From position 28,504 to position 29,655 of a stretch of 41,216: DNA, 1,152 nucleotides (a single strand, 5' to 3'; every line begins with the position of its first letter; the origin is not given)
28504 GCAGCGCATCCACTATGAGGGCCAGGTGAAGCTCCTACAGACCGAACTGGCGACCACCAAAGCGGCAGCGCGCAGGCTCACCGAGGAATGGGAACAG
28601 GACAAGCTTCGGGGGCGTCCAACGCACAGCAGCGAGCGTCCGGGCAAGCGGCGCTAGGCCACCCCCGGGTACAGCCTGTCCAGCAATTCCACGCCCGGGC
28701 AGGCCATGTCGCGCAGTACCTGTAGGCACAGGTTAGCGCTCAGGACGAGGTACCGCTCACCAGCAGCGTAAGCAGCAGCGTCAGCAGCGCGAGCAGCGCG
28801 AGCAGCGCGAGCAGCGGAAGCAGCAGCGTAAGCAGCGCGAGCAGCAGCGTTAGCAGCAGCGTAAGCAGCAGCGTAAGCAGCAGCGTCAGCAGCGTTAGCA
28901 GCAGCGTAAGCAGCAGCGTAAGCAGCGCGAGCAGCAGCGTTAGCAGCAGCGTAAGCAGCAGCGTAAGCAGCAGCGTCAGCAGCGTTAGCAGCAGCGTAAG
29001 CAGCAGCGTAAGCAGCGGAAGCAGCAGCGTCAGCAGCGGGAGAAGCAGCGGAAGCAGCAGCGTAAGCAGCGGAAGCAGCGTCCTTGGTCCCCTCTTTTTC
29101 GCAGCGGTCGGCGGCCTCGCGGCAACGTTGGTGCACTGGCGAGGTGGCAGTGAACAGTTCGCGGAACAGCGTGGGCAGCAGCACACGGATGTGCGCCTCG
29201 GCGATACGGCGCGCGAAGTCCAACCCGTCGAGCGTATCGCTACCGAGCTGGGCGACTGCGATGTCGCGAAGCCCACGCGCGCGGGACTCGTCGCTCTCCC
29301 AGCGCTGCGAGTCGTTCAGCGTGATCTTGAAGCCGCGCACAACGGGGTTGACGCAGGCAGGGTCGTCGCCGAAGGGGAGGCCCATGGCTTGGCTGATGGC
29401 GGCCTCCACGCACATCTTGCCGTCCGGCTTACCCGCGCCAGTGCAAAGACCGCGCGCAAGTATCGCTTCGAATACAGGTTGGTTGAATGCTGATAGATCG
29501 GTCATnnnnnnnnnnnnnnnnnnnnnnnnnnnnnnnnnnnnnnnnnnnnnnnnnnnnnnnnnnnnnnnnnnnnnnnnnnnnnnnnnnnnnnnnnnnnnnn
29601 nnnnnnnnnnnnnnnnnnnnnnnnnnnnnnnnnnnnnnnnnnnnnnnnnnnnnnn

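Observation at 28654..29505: Four-copy family of GCT-encoded periodic Ala-repeat proteins taking up about 7.5% of the phage genome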

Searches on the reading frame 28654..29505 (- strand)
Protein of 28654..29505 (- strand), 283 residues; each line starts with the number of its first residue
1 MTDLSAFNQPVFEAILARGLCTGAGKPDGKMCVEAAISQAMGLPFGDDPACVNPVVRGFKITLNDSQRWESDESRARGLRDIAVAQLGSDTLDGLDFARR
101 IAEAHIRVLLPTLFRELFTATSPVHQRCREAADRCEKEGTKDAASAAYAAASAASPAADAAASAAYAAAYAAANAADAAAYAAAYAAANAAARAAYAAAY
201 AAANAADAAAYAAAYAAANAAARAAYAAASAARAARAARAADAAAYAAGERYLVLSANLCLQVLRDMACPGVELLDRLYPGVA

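Call 7: search_protein_families(library=pfam, proteins=[window:28654-29505:-], max_evalue=1)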
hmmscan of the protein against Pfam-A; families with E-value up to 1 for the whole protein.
window:28654-29505:- (283 aa): 0 families

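Call 8: search_protein_families(library=phrogs, proteins=[window:28654-29505:-], max_evalue=1)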
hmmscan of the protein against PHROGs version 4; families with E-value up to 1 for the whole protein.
window:28654-29505:- (283 aa): 0 families

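Call 10: search_dna_similar(query=window:28654-29505:-, collection=phages, mode=protein, max_rows=40)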
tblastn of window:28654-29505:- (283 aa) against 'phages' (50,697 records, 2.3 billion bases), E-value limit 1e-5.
Records with a match: 2; places in all: 2; records where one place covers at least 80% of the query: 0.
Best place of each record, by identity: <60% 2.
By first word of the organism name: Caulobacter 2.
By host as written in the record: Caulobacter crescentus CB15 2.
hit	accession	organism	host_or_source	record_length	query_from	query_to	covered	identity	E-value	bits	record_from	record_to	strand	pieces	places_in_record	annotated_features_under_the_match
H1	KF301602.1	Caulobacter phage Cr30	Caulobacter crescentus CB15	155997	1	117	41%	41.8%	4e-19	93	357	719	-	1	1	hypothetical protein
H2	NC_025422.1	Caulobacter phage Cr30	Caulobacter crescentus CB15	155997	1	117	41%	41.8%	4e-19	93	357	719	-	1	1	hypothetical protein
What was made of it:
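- Closest known: Caulobacter phage Cr30 gp001. Same: The head is 41.8% identical to the P2 head over residues 1-117 (call 10).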

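Call 11: find_homologous_proteins(query=window:28654-29505:-)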
Query window:28654-29505:- (283 aa): 719 proteins with E <= 0.001 among 8000 candidates; the best 120 are listed.
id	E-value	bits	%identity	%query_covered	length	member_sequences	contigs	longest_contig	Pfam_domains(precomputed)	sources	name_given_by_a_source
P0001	3.2e-59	219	54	49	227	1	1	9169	-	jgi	jgi:hypothetical protein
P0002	1.8e-58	216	34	22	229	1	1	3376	-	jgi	jgi:hypothetical protein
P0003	2.7e-58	216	54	55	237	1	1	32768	-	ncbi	-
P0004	3.0e-58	216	61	48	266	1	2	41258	-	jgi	jgi:hypothetical protein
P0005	6.1e-57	211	54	49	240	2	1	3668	-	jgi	jgi:hypothetical protein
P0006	3.7e-56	209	51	93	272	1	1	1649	-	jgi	jgi:hypothetical protein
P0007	4.2e-56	209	56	60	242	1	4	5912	-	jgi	jgi:hypothetical protein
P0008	8.9e-56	207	54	49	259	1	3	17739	-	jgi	jgi:hypothetical protein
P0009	3.3e-55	206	57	49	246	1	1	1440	-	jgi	jgi:hypothetical protein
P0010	1.5e-54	203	63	45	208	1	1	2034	-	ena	-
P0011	5.6e-54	202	58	46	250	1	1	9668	-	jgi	jgi:hypothetical protein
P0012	4.5e-53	199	61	44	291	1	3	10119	-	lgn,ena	-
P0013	4.6e-53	199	50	48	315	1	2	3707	-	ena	-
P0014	8.5e-53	198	47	92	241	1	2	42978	-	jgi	jgi:hypothetical protein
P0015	5.6e-52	195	44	97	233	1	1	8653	-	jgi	jgi:hypothetical protein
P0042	9.8e-47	178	51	48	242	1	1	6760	-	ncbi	-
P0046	2.5e-46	176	50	48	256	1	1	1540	-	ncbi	-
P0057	4.5e-45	172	56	46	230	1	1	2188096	-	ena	-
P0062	4.4e-44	169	51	97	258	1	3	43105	-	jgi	jgi:hypothetical protein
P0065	6.5e-44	169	46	48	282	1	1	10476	-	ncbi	-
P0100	1.1e-40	158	50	65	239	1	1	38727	-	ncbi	-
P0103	1.8e-40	157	53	64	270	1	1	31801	-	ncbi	-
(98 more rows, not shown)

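Call 12: search_protein_families(library=ncbifam, proteins=[window:28654-29505:-], max_evalue=1)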
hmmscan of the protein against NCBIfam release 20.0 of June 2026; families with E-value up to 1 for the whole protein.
window:28654-29505:- (283 aa): 3 families
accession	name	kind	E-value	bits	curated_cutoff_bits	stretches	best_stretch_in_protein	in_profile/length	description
NF005846.3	PRK07764.1-6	equivalog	0.26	10.3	625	1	121-242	368-495/628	DNA polymerase III subunit gamma and tau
NF033761.1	gliding_GltJ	equivalog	0.29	10.1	450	1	144-239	405-492/671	adventurous gliding motility protein GltJ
NF010381.0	PRK13808.1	equivalog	0.39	10.1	426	1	130-239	218-319/335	adenylate kinase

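Call 18: find_related_loci(query=window:28654-29505:-, collection=viral_contigs, flank=10000)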
Query window:28654-29505:- (283 aa) in viral_contigs; peptide patterns used: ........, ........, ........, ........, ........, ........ (x = any residue, [..] = any of these).
24 stretches matched a pattern; 2 encode a relative of the query (tblastn E <= 1e-3); 2 distinct loci.
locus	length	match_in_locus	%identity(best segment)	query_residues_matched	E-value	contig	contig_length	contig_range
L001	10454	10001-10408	52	2-141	1e-39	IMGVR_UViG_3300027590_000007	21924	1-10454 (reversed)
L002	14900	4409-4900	36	12-185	5e-15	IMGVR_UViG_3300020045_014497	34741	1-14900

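Call 21: find_related_loci(query=A2, collection=viral_contigs, flank=10000)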
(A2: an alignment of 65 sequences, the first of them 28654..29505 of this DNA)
Query A2 (283 aa) in viral_contigs; peptide patterns used: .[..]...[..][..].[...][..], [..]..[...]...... (x = any residue, [..] = any of these).
286 stretches matched a pattern; 239 encode a relative of the query (tblastn E <= 1e-3); the best 80 are kept; 79 distinct loci.
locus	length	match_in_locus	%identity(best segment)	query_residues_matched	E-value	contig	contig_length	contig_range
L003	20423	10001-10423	56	3-147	4e-44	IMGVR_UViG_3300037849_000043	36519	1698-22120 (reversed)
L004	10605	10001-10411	51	1-141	4e-42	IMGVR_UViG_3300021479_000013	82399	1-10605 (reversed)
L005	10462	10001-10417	51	1-142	2e-39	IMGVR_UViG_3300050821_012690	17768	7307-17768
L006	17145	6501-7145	46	12-276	5e-39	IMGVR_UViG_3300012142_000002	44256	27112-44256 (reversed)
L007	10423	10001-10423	52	10-154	6e-39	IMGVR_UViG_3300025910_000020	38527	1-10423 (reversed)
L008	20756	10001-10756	45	3-279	3e-38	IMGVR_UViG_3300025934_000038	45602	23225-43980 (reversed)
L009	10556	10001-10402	53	3-140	6e-38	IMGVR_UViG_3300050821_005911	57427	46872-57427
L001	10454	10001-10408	52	2-141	4e-38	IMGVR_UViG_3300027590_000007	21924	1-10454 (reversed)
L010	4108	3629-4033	51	3-141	4e-37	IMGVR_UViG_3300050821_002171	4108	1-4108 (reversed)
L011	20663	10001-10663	43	3-276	9e-37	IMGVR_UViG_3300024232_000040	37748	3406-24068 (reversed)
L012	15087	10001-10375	53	12-140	3e-36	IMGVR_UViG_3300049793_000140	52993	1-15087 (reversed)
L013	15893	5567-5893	58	10-119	6e-36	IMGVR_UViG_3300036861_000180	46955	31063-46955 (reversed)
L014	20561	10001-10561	50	3-278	6e-36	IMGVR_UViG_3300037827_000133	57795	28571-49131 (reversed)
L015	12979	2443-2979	50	10-210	1e-35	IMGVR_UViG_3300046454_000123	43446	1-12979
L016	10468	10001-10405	50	1-140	2e-35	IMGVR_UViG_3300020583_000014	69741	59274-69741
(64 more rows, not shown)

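Call 22: search_solved_structures(query=A2, max_evalue=10)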
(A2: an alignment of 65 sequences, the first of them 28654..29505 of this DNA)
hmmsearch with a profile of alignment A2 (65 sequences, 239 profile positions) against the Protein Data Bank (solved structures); distinct sequences matched with E-value up to 10: 13.
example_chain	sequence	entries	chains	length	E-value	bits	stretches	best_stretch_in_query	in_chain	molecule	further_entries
4iuw_A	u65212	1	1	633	0.063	16.1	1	50-86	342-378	Neutral endopeptidase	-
9v33_L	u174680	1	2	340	0.073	15.9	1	154-191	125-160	Polycomb group protein Asx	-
7njk_b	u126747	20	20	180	0.17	14.7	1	111-231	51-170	ATP synthase subunit b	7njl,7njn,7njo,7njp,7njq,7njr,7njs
9dir_A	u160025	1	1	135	0.19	14.5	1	112-229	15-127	ChuA binding protein G7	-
3jcs_Q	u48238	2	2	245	0.57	13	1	127-204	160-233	ribosomal protein L19e | eL19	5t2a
8d9e_B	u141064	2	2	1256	0.59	12.9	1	161-180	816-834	RAMP superfamily protein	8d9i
8e12_A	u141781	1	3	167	0.72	12.7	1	99-226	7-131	BGL14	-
9cpc_4T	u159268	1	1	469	1.4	11.7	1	173-199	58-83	Sperm-associated antigen 8 isoform 1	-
4v7h_BM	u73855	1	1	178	2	11.2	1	137-196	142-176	60S ribosomal protein L16(A)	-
9uo9_B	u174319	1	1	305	3.4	10.4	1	134-200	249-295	Junctophilin-2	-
8a3w_Q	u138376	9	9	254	4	10.2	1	112-196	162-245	Putative 60S ribosomal protein L19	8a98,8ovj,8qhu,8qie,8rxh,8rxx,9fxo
26fb_F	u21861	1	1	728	5.2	9.8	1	88-220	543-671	Structural protein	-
7rxe_A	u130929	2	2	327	10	8.9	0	134-199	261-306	Junctophilin-2 N-terminal fragment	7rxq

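Call 26: get_annotated_region(hit=H2, flank=4000)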
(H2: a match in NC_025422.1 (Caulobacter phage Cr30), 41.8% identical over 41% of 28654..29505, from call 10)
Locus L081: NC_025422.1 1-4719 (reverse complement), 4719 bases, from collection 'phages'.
description: Caulobacter phage Cr30, complete genome.
organism: Caulobacter phage Cr30 (NCBI taxid 1357714)
taxonomy: Viruses; Duplodnaviria; Heunggongvirae; Uroviricota; Caudoviricetes
host: Caulobacter crescentus CB15; source: pond water; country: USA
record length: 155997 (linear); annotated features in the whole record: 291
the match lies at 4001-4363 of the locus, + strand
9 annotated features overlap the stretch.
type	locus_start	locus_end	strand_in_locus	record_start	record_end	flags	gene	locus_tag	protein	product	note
CDS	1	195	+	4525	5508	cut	-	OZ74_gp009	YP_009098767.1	glycosyltransferase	-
CDS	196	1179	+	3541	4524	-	-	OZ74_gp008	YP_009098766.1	D,D-heptose 7-phosphate kinase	-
CDS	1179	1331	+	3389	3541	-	-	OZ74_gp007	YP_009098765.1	hypothetical protein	-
CDS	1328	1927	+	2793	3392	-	-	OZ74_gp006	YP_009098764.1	phosphoheptose isomerase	-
CDS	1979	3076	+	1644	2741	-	-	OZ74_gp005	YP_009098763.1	hypothetical protein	-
CDS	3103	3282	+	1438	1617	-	-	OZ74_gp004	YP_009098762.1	hypothetical protein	-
CDS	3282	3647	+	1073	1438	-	-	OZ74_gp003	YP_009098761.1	hypothetical protein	-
CDS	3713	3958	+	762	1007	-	-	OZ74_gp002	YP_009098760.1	hypothetical protein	-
CDS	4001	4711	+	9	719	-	-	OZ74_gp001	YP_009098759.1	hypothetical protein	-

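Call 29: predict_structure(alignment_id=A2)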
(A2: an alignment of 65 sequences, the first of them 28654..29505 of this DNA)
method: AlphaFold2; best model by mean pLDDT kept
length: 283 residues; sequences in the alignment: 65
mean_pLDDT: 88.4   pTM: 0.86
mean pLDDT of the five models: 88.4, 83.5, 81.9, 78.5, 77.5
residues with pLDDT >= 90: 172; 70-90: 91; 50-70: 20; < 50: 0
segments of 3 or more residues with pLDDT < 50: none
pLDDT, mean of each block of 10 residues (from residue 1): 92 98 97 98 96 96 94 97 98 95 94 91 93 96 90 75 76 67 78 82 80 81 63 81 82 96 98 96 71
secondary structure, 60 per line:
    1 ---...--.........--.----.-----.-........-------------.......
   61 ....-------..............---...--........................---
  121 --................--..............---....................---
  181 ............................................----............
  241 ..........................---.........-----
elements in order: H9-17 H33-40 H54-64 H72-85 H94-117 H123-138 H141-154 H158-177 H181-224 H229-266 H270-278
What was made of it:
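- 28654..29505 (-): P2 gene (283 aa). Head-B is aa 1-138 (29092-29505), the Ala tract is aa 143-249 (28759-29079) and the tail helix is aa 250-283 (28657-28758). The AF2 model has pLDDT 88.4 and pTM 0.86, with helices H181-224 and H229-266 forming the hairpin and tail pLDDT of 96-98 (call 29).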

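Call 32: fold_search(model_id=the predicted structure, library=pdb)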
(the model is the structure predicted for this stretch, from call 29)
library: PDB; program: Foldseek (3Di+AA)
matches with E <= 10: 16; with E <= 0.001: 0
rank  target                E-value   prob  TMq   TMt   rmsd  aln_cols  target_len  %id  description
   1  7u1q_E                3.2e+00  0.02  0.12  0.03  21.6       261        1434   13  Cryo-EM structure of the pancreatic ATP-sensitive potassium channel bound to ATP and repaglinide with SUR1-in conforma (released 2022-08-31)
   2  6w2w                  3.6e+00  0.06  0.17  0.20  19.4       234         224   13  Junction 24, DHR14-DHR18 (released 2020-04-15)
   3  8qkd                  3.8e+00  0.05  0.15  0.15  19.5       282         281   17  X-ray crystal structure of a de novo designed single-chain parallel coiled-coil alpha-helical barrel with 5 inner helice (released 2024-07-03)
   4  8qae_A                3.9e+00  0.06  0.18  0.22  12.4       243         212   11  X-ray crystal structure of a de novo designed single-chain antiparallel 6-helix alpha-helical barrel, sc-apCC-6-SLLA (released 2024-07-03)
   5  7n9o_B                4.1e+00  0.03  0.14  0.16  20.1       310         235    9  Estrogen Receptor Alpha Ligand Binding Domain in Complex with Aliphatic SERD S-C10(15) (released 2022-07-06)
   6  2v0o_C                4.3e+00  0.04  0.14  0.14  26.7       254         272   10  FCHO2 F-BAR domain (released 2007-06-26)
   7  8oyy_B                5.3e+00  0.06  0.17  0.19  13.6       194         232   14  De novo designed soluble GPCR-like fold GLF_32 (released 2023-10-18)
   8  7cbc_B                5.5e+00  0.04  0.14  0.13  18.6       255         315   15  Crystal structure of a de novo designed switch protein caging a hemagglutinin binder (released 2020-12-23)
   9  7cbc_A                5.8e+00  0.04  0.18  0.17  22.7       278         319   15  Crystal structure of a de novo designed switch protein caging a hemagglutinin binder (released 2020-12-23)
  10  7xge_A                6.3e+00  0.05  0.17  0.25  15.0       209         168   14  Crystal structure of MCL-1 in complex with computationally designed inhibitor protein (released 2022-07-20)
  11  8oyy_A                6.6e+00  0.03  0.17  0.19  15.0       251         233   12  De novo designed soluble GPCR-like fold GLF_32 (released 2023-10-18)
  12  3ihu_B                7.2e+00  0.02  0.13  0.17  14.3       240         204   15  Crystal structure of DNA binding protein (YP_298823.1) from Ralstonia eutropha JMP134 at 1.92 A resolution (released 2009-08-11)
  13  2v0o_A                7.5e+00  0.03  0.14  0.14  28.6       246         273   10  FCHO2 F-BAR domain (released 2007-06-26)
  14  6xz6_A                8.5e+00  0.02  0.14  0.18  22.1       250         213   11  Structure of the trypanosome brucei factor H receptor bound to domain D5 of bovine factor H (released 2020-03-25)
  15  1sj7_B                9.7e+00  0.04  0.16  0.24  19.7       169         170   13  Crystal Structure of Talin Rod 482-655 (released 2004-08-24)
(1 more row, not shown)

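Call 33: fold_search(model_id=the predicted structure, library=viral)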
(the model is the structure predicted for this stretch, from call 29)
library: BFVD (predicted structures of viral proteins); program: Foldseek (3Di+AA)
matches with E <= 10: 17; with E <= 0.001: 1
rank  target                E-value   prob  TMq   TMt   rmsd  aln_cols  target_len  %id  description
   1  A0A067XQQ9            2.9e-07  1.00  0.48  0.56  15.7       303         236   33  (no name in the UniProt tables at hand)
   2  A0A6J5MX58            1.2e-02  1.00  0.40  0.41  17.1       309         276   30  Uncharacterized protein [uncultured Caudovirales phage]
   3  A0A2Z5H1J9            2.3e-01  0.97  0.37  0.50   8.9       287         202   15  (no name in the UniProt tables at hand)
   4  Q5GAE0                4.3e-01  0.09  0.15  0.05  31.9       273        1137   18  Methyl-accepting transducer domain-containing protein [Grouper iridovirus]
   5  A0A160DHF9            8.3e-01  0.99  0.23  0.37   2.6        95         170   18  Uncharacterized protein [Gordonia phage OneUp]
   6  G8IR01                8.3e-01  0.13  0.18  0.07  17.5       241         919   20  MuF-like minor capsid protein [Mycobacterium phage Fionnbharth]
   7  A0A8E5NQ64            1.8e+00  0.16  0.18  0.06  16.4       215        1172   19  (no name in the UniProt tables at hand)
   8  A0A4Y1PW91            3.9e+00  0.08  0.14  0.13  13.7       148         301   18  (no name in the UniProt tables at hand)
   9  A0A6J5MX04            5.3e+00  0.03  0.18  0.14  37.5       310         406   15  Intramolecular chaperone auto-processing domain containing protein [uncultured Caudovirales phage]
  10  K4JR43                5.8e+00  0.11  0.19  0.31   7.3       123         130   17  (no name in the UniProt tables at hand)
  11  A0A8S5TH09            6.6e+00  0.05  0.21  0.10  17.8       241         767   12  Uncharacterized protein [Myoviridae sp. ctIty1]
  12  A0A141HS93            6.9e+00  0.02  0.14  0.05  21.1       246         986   13  (no name in the UniProt tables at hand)
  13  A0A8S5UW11            7.5e+00  0.02  0.12  0.04  24.2       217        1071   16  Uncharacterized protein [Siphoviridae sp. ctgaU3]
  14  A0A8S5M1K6            8.1e+00  0.03  0.19  0.06  26.8       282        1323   14  Minor tail protein [Siphoviridae sp. ctX926]
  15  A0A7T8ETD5            8.5e+00  0.01  0.14  0.15  22.6       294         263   12  (no name in the UniProt tables at hand)
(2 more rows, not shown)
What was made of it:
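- Closest known: Caulobacter phage Cr30 gp001. Same: It is probably the BFVD top fold hit, A0A067XQQ9 (call 33).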

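Call 35: search_protein_families(library=padloc, proteins=[window:28654-29505:-], max_evalue=0.1)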
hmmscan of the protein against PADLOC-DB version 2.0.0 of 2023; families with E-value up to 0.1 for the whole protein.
window:28654-29505:- (283 aa): 0 families

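Call 40: find_encoding_contigs(protein=P0057, flank=10000, max_places=3)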
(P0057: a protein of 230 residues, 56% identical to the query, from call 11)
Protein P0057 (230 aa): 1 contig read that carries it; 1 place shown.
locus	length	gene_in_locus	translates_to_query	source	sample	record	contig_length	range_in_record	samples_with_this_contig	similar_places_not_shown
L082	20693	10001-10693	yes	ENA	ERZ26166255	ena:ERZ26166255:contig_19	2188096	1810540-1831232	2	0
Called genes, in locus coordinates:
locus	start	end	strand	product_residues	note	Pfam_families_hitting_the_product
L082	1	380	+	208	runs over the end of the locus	PF07040:DUF1326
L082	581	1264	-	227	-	PF00665:rve, PF13683:rve_3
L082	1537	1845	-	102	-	PF01527:HTH_Tnp_1 (weak)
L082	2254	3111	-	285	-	-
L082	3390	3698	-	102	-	PF00313:CSD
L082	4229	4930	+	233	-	PF12762:DDE_Tnp_IS1595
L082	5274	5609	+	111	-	-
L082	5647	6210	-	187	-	-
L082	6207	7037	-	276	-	-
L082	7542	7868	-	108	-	PF08734:GYD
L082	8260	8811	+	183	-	-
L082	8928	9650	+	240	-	-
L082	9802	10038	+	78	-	-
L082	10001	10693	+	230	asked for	-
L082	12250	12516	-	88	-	-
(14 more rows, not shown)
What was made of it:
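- Another member lies near a PDDEXK nuclease in a prophage (call 40).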

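Call 41: find_encoding_contigs(protein=P0004, flank=10000, max_places=3)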
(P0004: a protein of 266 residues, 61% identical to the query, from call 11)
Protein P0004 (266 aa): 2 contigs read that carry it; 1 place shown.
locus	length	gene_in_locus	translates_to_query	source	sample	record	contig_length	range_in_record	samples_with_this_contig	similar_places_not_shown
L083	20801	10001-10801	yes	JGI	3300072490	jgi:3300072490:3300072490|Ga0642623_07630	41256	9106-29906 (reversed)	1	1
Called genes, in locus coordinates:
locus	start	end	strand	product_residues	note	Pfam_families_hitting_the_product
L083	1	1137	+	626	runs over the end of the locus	-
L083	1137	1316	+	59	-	-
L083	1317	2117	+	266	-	PF07484:Collar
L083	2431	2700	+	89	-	-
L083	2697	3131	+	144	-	PF05838:Glyco_hydro_108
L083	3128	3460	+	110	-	-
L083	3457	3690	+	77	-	-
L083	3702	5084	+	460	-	PF13620:CarboxypepD_reg (faint)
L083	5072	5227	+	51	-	-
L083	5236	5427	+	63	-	-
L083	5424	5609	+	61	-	-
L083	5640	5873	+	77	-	-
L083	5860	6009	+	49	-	-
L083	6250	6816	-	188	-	PF18902:DUF5658 (weak)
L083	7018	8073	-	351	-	PF00589:Phage_integrase (weak)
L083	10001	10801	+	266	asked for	-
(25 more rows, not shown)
